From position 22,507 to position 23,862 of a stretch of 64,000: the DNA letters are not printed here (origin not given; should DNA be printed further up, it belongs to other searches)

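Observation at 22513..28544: Sigma-54 promoter drives the Cys4-FNT unit, in a locus with a cytoplasmic GAF-PAS kinase and an NtrC-type activator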

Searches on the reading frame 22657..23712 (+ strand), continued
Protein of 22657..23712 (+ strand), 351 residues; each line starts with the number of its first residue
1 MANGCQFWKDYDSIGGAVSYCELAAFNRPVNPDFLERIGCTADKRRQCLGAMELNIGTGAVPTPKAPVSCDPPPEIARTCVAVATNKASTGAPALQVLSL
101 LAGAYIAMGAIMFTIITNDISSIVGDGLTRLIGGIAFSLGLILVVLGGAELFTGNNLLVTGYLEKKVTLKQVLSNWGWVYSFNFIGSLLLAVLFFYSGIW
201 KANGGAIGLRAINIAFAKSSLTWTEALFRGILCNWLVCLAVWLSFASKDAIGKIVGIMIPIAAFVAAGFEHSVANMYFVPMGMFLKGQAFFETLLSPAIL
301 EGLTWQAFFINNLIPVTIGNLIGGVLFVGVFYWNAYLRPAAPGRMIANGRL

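Call 17: search_solved_structures(query=window:22657-23712:+, max_evalue=0.001, show_alignments=2)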
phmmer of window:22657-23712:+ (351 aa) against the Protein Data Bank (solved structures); distinct sequences matched with E-value up to 0.001: 14.
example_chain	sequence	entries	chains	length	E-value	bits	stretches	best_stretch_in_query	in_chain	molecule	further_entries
3kly_A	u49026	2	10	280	1.1e-53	186.1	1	73-338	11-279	Putative formate transporter 1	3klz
3q7k_A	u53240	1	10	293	1.6e-51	179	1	76-338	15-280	Probable formate transporter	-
3kcu_A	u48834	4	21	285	2.5e-50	175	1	76-338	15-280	Probable formate transporter 1 | Formate channel FocA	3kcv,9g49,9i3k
9g4d_A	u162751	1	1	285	3.3e-49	171.4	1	76-338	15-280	Formate channel FocA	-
9v2a_A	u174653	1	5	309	5.6e-45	157.4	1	60-333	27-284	Low-CO2 inducible protein LCIA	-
3tdo_A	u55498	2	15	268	1.1e-34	123.6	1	88-330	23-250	Putative formate/nitrite transporter | formate/nitrite transporter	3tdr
3te2_A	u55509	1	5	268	1.3e-34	123.3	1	86-330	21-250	formate/nitrite transporter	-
3tdp_A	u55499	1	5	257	2.1e-34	122.6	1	88-330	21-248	formate/nitrite transporter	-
3tdx_A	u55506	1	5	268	2.8e-34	122.2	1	88-330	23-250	formate/nitrite transporter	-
3te0_A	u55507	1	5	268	3.7e-34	121.8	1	88-330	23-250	formate/nitrite transporter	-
3te1_A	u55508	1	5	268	6.1e-34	121.1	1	88-330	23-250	formate/nitrite transporter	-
3tds_E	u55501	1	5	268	7.7e-34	120.8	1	88-330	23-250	formate/nitrite transporter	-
4fc4_A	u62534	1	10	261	5.4e-24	88.4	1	93-335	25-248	Nitrite transporter NirC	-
6vqq_A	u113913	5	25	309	2e-16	63.5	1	80-333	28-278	Formate-nitrite transporter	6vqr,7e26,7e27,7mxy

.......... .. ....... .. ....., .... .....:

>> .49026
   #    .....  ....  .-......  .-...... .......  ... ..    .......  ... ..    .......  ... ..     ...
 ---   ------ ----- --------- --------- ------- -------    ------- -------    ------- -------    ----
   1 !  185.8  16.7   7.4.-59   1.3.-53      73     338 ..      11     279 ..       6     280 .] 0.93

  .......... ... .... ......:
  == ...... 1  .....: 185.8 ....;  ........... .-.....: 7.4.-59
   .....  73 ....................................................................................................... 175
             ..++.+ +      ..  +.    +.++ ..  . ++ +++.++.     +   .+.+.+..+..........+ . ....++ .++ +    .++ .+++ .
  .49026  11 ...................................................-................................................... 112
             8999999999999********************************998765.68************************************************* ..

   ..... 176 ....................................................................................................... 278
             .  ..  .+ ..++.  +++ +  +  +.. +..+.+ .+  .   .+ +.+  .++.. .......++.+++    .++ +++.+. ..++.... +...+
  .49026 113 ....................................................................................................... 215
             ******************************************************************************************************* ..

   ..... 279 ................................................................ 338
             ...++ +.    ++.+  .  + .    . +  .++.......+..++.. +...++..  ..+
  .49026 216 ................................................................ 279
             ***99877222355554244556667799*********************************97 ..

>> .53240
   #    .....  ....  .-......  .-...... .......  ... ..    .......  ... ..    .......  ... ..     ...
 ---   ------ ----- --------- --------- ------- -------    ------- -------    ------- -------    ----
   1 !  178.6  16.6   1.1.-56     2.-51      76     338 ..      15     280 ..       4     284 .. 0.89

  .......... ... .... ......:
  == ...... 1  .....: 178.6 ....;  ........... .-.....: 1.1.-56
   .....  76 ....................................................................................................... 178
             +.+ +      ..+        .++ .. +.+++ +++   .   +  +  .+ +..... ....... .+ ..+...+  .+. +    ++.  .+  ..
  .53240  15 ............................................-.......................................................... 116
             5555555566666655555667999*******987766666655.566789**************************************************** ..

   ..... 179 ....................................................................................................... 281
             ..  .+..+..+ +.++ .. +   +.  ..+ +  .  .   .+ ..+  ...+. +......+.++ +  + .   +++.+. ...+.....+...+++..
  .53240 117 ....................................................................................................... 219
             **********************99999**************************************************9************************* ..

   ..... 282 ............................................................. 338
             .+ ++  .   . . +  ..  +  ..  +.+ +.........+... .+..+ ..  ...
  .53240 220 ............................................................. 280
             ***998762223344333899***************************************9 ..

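Call 27: find_related_loci(query=A1, collection=genome_contigs, flank=8000)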
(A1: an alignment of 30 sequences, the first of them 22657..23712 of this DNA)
Query A1 (351 aa) in genome_contigs; peptide patterns used: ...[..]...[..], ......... (x = any residue, [..] = any of these).
600 stretches matched a pattern (row limit reached: there are more); 597 encode a relative of the query (tblastn E <= 1e-3); the best 80 are kept; 80 distinct loci.
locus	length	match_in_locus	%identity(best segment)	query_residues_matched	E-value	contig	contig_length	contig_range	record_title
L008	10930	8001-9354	66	1-351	4e-160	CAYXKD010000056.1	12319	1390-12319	MAG TPA_asm: uncultured Syntrophomonadaceae bacterium isolate binchicken_co39_259 genome assembly, contig: NODE_12276_le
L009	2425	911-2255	68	1-351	1e-168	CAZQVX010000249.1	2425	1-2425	MAG TPA_asm: uncultured Syntrophomonadaceae bacterium isolate binchicken_co39_611 genome assembly, contig: NODE_84767_le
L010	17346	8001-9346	69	1-341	6e-152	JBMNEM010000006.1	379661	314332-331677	MAG: Dethiobacteria bacterium isolate SBF912LR0HQ0129 contig_35966, whole genome shotgun sequence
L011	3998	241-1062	60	67-339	2e-109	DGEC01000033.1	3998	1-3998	MAG TPA_asm: Firmicutes bacterium UBA3936 UBA3936_contig_20238, whole genome shotgun sequence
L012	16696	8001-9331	62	1-350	4e-153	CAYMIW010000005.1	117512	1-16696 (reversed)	MAG TPA_asm: uncultured Syntrophomonadaceae bacterium isolate SRP241326_co4_268 genome assembly, contig: NODE_254_length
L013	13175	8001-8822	52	67-339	1e-82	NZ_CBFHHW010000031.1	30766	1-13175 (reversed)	MAG: Methylophaga sp. isolate AGTU_289_bin_48_strict AGTU_289_bin_48_strict_c31, whole genome shotgun sequence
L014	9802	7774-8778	43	11-339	3e-82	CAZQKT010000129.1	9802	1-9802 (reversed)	MAG TPA_asm: uncultured Spirochaetales bacterium isolate binchicken_co8_381 genome assembly, contig: NODE_13393_length_9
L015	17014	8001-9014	43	11-342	4e-82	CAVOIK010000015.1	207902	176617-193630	MAG: uncultured delta proteobacterium isolate MFD10007.bin.2.135 genome assembly, contig: contig_27055, whole genome sho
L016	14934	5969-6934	45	16-339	1e-81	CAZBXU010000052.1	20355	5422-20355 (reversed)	MAG TPA_asm: uncultured Spirochaetaceae bacterium isolate SRP214966_co5_300 genome assembly, contig: NODE_2083_length_20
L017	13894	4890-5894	43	11-339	4e-81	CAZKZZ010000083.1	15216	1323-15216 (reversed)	MAG TPA_asm: uncultured Spirochaetales bacterium isolate SRP332253_co1_263 genome assembly, contig: NODE_6534_length_152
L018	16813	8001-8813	55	68-339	6e-83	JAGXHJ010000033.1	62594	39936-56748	MAG: Methylophaga sp. isolate LH_M6 k141_416858, whole genome shotgun sequence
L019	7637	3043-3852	50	69-339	1e-80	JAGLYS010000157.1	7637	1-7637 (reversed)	MAG: candidate division WOR-3 bacterium isolate RS_13_33 ZL320.bin.33.fa_157, whole genome shotgun sequence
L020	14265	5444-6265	50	68-338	3e-77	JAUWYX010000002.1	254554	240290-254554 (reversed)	MAG: Dehalococcoidia bacterium isolate CSMAG_2721 CSMAG_2721_k141_207513_length_254554_cov_99.9829, whole genome shotgun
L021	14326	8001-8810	50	72-341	3e-77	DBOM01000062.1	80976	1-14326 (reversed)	MAG TPA_asm: Caldiserica bacterium UBA646 UBA646_contig_94, whole genome shotgun sequence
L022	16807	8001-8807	50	73-339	9e-77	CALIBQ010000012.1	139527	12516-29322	MAG: uncultured Anaerolineae bacterium isolate S1_Bin_MAXBIN__192_1 genome assembly, contig: c_000001340709, whole genom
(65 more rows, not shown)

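Call 29: find_encoding_contigs(protein=P0095, flank=8000, max_places=2)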
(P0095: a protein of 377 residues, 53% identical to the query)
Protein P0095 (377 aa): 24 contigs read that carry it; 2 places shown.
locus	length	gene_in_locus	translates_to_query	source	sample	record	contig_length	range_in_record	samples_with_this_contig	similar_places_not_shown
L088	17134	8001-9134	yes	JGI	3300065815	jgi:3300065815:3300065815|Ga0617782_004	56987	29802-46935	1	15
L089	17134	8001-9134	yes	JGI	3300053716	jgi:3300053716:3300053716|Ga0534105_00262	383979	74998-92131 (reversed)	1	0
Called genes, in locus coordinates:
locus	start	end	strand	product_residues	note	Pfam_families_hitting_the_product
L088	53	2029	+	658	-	PF00133:tRNA-synt_1, PF01406:tRNA-synt_1e, PF09334:tRNA-synt_1g, PF00133:tRNA-synt_1, PF19303:Anticodon_3, PF08264:Anticodon_1, PF01588:tRNA_bind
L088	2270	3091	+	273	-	PF01026:TatD_DNase, PF04909:Amidohydro_2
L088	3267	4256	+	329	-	PF03990:DUF348, PF07501:G5, PF06725:3D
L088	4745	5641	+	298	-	PF00398:RrnaAD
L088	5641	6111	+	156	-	PF04308:RNaseH_like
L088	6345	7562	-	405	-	PF20903:SPL, PF04055:Radical_SAM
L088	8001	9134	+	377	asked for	PF01226:Form_Nir_trans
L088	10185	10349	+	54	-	-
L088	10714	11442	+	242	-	PF00392:GntR, PF07702:UTRA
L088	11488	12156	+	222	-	PF02607:B12-binding_2, PF02310:B12-binding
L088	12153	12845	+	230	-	PF07796:DUF1638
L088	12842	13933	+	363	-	PF01208:URO-D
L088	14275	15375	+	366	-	PF10776:DUF2600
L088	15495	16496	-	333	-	PF00348:polyprenyl_synt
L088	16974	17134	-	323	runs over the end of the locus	PF01336:tRNA_anti-codon, PF01966:HD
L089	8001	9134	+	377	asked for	PF01226:Form_Nir_trans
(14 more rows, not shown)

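Call 30: find_encoding_contigs(protein=P0085, flank=8000, max_places=2)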
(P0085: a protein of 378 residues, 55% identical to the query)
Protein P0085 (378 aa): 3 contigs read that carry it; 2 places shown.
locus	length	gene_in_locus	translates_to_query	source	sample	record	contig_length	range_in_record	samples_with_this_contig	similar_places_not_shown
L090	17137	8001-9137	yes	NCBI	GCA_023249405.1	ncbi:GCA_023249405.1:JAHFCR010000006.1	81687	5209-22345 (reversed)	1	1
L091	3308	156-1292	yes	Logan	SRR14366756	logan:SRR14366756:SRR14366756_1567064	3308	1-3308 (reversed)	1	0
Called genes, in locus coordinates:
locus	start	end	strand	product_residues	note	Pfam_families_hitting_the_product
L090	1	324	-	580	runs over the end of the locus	PF00664:ABC_membrane, PF00005:ABC_tran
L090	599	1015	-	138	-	PF22746:SHOCT-like_DUF2089-C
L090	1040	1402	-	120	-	PF22747:Zn_ribbon_DUF2089, PF09862:DUF2089, PF13556:HTH_30 (faint)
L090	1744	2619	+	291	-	PF02588:YitT_membrane, PF10035:DUF2179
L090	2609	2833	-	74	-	PF01541:GIY-YIG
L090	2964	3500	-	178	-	-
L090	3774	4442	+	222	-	PF01791:DeoC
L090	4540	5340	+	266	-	PF00459:Inositol_P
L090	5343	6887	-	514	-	PF00221:Lyase_aromatic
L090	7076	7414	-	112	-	PF09021:HutP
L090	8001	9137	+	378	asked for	PF01226:Form_Nir_trans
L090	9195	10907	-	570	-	PF03109:ABC1, PF01636:APH (weak)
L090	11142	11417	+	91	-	-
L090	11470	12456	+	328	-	PF08240:ADH_N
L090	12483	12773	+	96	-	PF14242:DUF4342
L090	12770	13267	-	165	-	-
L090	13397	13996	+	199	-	PF00011:HSP20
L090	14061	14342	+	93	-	-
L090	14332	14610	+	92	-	-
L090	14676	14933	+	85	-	-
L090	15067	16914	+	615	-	PF00111:Fer2, PF17650:RACo_linker, PF17651:Raco_middle, PF14574:RACo_C_ter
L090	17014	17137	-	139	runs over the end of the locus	PF02915:Rubrerythrin, PF00210:Ferritin (faint)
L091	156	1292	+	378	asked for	PF01226:Form_Nir_trans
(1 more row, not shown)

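Call 31: find_encoding_contigs(protein=P0094, flank=8000, max_places=2)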
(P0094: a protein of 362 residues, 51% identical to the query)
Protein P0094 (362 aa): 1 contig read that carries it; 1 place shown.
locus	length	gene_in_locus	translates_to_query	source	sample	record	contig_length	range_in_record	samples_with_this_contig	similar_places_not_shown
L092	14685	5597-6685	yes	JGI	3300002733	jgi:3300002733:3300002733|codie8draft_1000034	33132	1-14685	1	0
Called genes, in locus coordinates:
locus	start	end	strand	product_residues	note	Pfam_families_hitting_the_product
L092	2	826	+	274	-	?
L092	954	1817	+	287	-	PF00809:Pterin_bind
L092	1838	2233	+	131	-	PF02310:B12-binding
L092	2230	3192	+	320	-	PF03308:MeaB, PF13191:AAA_16 (weak)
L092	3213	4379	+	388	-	PF02771:Acyl-CoA_dh_N, PF02770:Acyl-CoA_dh_M, PF00441:Acyl-CoA_dh_1, PF22924:ACOX_C_alpha1 (faint), PF08028:Acyl-CoA_dh_2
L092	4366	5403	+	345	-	PF08735:DUF1786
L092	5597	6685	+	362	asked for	PF01226:Form_Nir_trans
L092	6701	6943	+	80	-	-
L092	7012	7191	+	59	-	-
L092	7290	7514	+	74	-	-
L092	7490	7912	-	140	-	PF01934:HepT-like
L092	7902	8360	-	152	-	PF01909:NTP_transf_2, PF18765:Polbeta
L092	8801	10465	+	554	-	PF00488:MutS_V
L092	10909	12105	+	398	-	PF00465:Fe-ADH, PF13685:Fe-ADH_2, PF25137:ADH_Fe_C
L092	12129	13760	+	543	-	PF01590:GAF, PF13185:GAF_2, PF13492:GAF_3 (faint), PF08448:PAS_4, PF00512:HisKA, PF02518:HATPase_c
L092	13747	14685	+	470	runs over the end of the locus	PF00072:Response_reg, PF00158:Sigma54_activat, PF14532:Sigma54_activ_2, PF07728:AAA_5 (weak), PF25601:AAA_lid_14, PF02954:HTH_8 (weak)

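Call 32: find_encoding_contigs(protein=P0109, flank=8000, max_places=2)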
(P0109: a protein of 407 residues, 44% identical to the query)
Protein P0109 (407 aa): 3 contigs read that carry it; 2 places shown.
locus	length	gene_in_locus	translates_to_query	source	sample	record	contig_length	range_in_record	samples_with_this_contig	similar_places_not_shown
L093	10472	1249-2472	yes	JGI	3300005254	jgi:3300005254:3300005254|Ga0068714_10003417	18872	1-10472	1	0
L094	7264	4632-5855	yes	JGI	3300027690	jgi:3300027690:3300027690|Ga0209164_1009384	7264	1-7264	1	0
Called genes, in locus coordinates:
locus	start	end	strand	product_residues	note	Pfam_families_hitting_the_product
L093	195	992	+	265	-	PF01909:NTP_transf_2 (weak), PF18765:Polbeta (faint)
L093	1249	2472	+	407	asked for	PF01226:Form_Nir_trans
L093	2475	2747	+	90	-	-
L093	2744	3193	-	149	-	-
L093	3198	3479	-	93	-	PF09413:DUF2007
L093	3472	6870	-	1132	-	PF02811:PHP, PF07733:DNA_pol3_alpha, PF17657:DNA_pol3_finger, PF14579:HHH_6, PF01336:tRNA_anti-codon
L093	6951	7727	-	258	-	PF01209:Ubie_methyltran (weak), PF02475:TRM5-TYW2_MTfase (faint), PF13489:Methyltransf_23 (weak), PF02353:CMAS (weak), PF13847:Methyltransf_31, PF08241:Methyltransf_11, PF08242:Methyltransf_12, PF13649:Methyltransf_25, +1 more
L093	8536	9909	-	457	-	PF01979:Amidohydro_1, PF07969:Amidohydro_3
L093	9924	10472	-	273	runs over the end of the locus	PF01048:PNP_UDP_1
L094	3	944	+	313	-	?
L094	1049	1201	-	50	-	-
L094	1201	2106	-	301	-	PF00583:Acetyltransf_1, PF13508:Acetyltransf_7 (weak), PF08445:FR47 (weak)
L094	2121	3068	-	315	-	PF01926:MMR_HSR1, PF02421:FeoB_N, PF02824:TGS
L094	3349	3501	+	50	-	-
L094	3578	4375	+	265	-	PF01909:NTP_transf_2 (weak), PF18765:Polbeta (faint)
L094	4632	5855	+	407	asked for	PF01226:Form_Nir_trans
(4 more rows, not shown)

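Call 47: predict_structure(alignment_id=A1)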
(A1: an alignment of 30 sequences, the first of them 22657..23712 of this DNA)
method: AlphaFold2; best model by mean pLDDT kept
length: 351 residues; sequences in the alignment: 30
mean_pLDDT: 77.7   pTM: 0.69
mean pLDDT of the five models: 77.7, 75.6, 73.7, 72.8, 72.4
residues with pLDDT >= 90: 51; 70-90: 210; 50-70: 61; < 50: 29
segments of 3 or more residues with pLDDT < 50: 14-16, 52-67, 344-351
pLDDT, mean of each block of 10 residues (from residue 1): 61 53 57 64 63 40 49 78 83 86 89 85 75 85 71 73 89 87 92 91 87 89 91 86 80 85 82 87 90 85 89 91 83 80 47 36
secondary structure, 60 per line:
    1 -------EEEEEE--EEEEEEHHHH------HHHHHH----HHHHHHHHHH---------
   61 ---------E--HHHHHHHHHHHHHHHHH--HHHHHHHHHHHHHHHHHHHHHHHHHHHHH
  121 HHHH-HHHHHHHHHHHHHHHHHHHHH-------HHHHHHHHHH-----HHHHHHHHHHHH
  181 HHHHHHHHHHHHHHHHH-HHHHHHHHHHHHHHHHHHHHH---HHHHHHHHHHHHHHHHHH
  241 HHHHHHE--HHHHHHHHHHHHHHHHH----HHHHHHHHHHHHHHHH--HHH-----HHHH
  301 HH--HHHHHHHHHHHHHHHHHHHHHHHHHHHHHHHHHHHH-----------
elements in order: E8-13 E16-21 H22-25 H32-37 H42-51 H73-89 H92-124 H126-146 H154-163 H169-197 H199-219 H223-246 H250-266 H271-286 H297-302 H305-340
